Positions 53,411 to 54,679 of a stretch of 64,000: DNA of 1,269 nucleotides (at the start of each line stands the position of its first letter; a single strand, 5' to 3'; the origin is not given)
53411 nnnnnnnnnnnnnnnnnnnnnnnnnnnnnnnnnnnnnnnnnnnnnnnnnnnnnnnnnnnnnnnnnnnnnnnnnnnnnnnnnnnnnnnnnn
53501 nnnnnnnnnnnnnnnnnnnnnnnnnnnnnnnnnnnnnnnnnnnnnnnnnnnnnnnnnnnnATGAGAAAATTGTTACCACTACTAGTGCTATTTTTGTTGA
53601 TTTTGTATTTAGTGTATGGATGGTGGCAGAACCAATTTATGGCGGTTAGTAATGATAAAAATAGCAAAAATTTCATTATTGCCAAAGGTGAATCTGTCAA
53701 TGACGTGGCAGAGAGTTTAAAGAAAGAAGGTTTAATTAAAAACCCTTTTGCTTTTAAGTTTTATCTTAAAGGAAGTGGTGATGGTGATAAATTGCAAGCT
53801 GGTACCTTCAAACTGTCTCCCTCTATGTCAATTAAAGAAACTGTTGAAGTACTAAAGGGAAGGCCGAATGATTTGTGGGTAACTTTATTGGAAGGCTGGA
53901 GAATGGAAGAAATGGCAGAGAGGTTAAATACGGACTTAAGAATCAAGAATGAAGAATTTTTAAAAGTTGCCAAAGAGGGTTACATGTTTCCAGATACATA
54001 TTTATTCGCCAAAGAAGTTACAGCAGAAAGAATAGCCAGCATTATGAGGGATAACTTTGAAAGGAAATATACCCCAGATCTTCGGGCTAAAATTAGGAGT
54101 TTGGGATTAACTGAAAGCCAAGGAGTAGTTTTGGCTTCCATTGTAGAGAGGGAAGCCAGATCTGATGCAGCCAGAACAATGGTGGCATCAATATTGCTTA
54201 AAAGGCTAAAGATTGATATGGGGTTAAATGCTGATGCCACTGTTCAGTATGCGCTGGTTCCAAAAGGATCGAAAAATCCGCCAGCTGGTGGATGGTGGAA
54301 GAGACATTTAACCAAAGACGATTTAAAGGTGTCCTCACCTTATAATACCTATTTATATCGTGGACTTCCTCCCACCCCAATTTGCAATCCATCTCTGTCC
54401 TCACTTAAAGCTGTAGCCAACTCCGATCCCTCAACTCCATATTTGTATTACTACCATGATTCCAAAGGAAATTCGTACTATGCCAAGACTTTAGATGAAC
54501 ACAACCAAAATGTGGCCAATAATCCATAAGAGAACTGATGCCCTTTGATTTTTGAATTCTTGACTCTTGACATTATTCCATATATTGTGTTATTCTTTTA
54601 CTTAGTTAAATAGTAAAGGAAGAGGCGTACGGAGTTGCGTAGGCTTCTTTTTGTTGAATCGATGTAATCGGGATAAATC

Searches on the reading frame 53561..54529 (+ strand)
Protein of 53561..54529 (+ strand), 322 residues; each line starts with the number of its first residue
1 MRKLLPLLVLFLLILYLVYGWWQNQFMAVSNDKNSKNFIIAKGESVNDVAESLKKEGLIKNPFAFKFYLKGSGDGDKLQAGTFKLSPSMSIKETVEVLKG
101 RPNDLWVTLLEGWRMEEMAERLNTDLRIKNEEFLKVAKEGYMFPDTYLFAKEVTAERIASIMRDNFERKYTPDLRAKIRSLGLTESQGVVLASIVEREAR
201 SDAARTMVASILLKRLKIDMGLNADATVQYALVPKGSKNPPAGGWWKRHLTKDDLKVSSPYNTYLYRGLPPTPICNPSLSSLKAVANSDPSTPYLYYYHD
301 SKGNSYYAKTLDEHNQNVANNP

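Call 49: search_protein_families(library=pfam, proteins=[window:53561-54529:+], max_evalue=0.001)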
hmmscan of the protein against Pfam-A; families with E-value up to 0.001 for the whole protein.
window:53561-54529:+ (322 aa): 1 family
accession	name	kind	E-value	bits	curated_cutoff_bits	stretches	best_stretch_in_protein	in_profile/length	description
PF02618.21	YceG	-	3.1e-78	263.5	32.4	1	39-319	2-274/275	YceG-like family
